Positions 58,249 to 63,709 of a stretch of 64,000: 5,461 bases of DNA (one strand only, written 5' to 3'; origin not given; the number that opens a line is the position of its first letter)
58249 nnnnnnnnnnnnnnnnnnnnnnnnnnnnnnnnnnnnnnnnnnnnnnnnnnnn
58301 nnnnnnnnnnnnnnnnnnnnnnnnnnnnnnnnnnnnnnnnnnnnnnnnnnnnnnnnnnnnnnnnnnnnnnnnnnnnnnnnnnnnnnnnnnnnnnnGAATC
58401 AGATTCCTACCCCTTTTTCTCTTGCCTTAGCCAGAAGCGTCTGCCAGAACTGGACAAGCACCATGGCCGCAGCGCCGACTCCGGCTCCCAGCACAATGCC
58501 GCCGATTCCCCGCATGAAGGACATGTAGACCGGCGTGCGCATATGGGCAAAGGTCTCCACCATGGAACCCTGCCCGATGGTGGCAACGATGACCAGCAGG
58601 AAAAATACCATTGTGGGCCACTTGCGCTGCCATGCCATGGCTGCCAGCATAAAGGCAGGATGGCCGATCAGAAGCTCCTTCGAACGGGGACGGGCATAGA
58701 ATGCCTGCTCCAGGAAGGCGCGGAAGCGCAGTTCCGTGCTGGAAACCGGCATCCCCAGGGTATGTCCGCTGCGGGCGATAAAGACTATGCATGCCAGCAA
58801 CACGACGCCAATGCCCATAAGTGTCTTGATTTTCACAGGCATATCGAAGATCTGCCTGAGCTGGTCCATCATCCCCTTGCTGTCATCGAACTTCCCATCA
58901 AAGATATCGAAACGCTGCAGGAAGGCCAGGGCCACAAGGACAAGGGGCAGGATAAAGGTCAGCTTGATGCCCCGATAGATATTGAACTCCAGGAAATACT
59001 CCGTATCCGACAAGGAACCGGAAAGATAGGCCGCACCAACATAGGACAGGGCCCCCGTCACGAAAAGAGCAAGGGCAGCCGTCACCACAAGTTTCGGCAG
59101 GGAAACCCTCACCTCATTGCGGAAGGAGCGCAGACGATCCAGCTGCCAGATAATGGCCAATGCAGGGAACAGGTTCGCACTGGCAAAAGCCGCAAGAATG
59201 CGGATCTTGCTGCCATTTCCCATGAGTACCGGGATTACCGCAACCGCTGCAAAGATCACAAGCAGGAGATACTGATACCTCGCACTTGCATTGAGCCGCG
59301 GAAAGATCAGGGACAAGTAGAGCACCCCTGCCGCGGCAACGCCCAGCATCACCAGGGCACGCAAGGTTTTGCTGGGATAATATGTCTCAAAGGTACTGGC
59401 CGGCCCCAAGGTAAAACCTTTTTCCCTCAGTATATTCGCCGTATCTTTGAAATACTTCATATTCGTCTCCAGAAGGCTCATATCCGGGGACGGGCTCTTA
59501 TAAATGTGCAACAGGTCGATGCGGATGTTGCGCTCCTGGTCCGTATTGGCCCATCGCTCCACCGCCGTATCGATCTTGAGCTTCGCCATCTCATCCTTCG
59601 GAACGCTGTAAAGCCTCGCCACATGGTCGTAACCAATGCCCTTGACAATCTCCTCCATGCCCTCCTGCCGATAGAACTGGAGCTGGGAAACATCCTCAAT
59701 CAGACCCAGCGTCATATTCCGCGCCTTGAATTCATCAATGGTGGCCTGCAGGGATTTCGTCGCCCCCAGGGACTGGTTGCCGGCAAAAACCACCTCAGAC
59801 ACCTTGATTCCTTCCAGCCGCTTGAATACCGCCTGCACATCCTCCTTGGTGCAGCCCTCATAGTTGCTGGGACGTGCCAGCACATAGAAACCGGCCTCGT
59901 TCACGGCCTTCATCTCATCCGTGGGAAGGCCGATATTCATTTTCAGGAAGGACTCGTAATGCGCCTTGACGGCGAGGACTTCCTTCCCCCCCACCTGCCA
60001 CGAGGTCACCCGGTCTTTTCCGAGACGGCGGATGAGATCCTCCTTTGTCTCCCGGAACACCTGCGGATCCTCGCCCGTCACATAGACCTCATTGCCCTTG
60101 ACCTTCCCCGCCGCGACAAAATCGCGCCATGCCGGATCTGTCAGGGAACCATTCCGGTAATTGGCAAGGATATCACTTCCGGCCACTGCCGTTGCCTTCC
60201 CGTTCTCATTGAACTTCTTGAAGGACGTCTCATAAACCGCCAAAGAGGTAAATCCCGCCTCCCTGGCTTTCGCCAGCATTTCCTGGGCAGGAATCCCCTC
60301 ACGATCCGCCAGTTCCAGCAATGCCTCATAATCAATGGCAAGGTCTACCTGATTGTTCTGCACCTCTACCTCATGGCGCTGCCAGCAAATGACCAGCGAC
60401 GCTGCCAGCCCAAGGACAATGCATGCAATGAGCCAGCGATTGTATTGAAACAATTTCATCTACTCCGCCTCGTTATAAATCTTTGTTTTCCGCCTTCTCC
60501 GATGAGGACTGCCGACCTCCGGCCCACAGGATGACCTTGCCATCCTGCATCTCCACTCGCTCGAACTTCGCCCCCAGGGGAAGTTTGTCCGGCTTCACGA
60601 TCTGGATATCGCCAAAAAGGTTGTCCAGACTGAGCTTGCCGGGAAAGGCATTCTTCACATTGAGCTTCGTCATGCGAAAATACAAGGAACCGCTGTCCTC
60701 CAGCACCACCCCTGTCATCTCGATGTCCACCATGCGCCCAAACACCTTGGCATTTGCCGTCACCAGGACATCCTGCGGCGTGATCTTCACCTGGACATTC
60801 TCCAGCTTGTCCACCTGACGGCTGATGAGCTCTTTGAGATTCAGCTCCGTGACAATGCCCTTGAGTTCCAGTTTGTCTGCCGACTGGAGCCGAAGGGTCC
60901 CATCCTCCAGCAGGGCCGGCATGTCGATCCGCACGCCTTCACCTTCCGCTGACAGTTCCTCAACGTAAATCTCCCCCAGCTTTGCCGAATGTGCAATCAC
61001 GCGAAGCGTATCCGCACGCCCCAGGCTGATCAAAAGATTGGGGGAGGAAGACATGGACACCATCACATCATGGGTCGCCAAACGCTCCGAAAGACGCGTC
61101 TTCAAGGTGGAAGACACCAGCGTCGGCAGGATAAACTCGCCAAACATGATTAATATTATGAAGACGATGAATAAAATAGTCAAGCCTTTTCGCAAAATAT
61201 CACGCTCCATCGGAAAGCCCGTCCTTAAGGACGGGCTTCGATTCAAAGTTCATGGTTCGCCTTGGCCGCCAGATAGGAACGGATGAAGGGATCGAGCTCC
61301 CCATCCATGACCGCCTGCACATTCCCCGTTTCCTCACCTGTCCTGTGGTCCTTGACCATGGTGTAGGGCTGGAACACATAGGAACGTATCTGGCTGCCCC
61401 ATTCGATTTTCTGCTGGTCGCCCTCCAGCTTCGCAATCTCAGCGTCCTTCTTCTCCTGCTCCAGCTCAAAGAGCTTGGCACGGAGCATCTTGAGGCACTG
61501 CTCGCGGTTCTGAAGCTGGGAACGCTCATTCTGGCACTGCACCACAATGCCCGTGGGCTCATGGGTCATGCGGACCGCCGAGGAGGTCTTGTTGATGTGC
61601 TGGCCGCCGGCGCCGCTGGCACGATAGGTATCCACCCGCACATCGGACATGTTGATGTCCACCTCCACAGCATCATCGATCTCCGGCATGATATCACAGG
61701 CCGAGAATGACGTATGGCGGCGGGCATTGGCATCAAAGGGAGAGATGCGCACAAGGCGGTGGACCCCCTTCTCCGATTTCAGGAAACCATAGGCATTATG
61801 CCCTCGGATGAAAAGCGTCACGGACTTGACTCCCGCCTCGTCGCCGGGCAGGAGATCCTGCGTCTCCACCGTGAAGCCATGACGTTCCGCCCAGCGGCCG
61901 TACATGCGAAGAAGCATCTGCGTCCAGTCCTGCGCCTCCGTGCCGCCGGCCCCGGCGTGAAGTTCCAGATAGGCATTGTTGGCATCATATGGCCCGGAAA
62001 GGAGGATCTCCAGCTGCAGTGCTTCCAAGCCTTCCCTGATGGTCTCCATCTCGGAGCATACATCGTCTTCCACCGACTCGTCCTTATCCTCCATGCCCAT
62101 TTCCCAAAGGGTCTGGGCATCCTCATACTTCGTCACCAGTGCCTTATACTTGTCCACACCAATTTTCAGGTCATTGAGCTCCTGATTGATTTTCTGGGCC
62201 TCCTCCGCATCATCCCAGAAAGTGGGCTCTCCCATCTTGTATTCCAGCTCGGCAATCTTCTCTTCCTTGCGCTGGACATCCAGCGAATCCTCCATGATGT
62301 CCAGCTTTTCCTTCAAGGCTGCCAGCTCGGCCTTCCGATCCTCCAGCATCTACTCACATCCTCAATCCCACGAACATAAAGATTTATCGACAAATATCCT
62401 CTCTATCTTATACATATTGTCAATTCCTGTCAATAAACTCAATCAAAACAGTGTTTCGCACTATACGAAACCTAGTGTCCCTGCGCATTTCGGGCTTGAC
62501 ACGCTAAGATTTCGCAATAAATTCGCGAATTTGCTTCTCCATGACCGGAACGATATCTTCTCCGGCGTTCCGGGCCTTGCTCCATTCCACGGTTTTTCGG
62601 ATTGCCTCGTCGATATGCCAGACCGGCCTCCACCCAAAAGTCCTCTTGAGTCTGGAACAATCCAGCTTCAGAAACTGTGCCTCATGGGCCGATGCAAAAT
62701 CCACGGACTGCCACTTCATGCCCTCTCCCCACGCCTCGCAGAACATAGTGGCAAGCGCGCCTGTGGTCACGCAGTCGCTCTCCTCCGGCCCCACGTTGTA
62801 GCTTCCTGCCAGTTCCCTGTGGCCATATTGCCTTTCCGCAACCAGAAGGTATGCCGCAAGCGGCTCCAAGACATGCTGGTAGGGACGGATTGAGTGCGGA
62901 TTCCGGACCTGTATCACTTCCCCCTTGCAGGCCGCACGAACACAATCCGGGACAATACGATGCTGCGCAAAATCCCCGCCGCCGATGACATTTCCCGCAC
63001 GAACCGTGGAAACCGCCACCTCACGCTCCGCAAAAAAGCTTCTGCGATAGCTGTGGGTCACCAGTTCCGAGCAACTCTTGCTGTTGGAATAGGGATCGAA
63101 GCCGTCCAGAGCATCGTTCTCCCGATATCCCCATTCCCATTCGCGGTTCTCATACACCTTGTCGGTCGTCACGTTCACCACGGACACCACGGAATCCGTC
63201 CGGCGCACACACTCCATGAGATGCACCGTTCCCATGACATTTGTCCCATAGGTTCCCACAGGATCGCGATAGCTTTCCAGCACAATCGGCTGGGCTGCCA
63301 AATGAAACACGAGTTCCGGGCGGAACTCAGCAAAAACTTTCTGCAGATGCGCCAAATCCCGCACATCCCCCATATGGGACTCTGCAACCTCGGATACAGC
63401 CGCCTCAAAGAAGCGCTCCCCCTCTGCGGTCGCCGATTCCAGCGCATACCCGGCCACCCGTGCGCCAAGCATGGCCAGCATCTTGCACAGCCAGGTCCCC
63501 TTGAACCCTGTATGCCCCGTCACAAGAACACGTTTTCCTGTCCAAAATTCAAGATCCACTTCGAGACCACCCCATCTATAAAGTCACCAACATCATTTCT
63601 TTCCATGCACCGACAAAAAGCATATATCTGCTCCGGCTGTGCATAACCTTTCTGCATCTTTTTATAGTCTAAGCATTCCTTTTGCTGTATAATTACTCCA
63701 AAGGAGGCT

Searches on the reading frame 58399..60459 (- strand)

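Call 78: search_protein_families(library=pfam, proteins=[window:58399-60459:-], max_evalue=0.00001)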
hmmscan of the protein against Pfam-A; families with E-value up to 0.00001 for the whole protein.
window:58399-60459:- (686 aa): 1 family
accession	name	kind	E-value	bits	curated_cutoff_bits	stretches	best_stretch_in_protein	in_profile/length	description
PF18949.5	DUF5693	-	9e-193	642.5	29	1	36-672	1-608/609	Family of unknown function (DUF5693)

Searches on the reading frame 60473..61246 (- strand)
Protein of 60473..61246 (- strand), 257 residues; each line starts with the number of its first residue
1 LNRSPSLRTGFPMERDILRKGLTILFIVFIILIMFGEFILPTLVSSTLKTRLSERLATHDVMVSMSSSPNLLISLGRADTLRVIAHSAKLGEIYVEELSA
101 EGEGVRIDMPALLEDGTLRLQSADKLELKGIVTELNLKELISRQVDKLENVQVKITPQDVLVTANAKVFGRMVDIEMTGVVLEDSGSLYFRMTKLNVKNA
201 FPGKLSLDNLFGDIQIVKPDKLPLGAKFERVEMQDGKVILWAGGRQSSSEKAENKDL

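Call 78: search_protein_families(library=pfam, proteins=[window:60473-61246:-], max_evalue=0.00001)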
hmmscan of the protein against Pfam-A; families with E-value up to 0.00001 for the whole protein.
window:60473-61246:- (257 aa): 1 family
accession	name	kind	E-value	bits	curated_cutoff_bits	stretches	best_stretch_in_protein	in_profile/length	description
PF11209.13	LmeA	-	3.1e-14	54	27.3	1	37-240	3-214/217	LmeA-like phospholipid-binding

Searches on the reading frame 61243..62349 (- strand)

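Call 78: search_protein_families(library=pfam, proteins=[window:61243-62349:-], max_evalue=0.00001)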
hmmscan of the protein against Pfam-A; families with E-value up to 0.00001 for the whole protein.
window:61243-62349:- (368 aa): 2 families
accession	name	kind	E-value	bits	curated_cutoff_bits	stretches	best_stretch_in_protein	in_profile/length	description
PF03462.23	PCRF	-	1.1e-58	198.7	24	1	29-216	2-192/194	PCRF domain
PF00472.26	RF-1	-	2.6e-44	150.3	35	1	227-336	2-116/116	RF-1 domain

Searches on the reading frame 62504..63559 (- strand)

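Call 78: search_protein_families(library=pfam, proteins=[window:62504-63559:-], max_evalue=0.00001)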
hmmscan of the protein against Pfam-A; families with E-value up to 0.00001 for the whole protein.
window:62504-63559:- (351 aa): 5 families
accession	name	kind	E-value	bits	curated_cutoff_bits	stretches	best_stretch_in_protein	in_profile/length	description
PF16363.11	GDP_Man_Dehyd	-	2.8e-36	126.1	27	1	12-323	1-332/332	GDP-mannose 4,6 dehydratase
PF01370.27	Epimerase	-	5.3e-30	105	20.9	1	11-257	1-240/240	NAD dependent epimerase/dehydratase family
PF02719.21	Polysacc_synt_2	-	1.2e-14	54.7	20.2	1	11-224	1-200/293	Polysaccharide biosynthesis protein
PF04321.23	RmlD_sub_bind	-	1.4e-09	37.9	27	1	10-173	2-141/287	RmlD substrate binding domain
PF01073.25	3Beta_HSD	-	8.1e-07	28.8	22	1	12-203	1-193/280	3-beta hydroxysteroid dehydrogenase/isomerase family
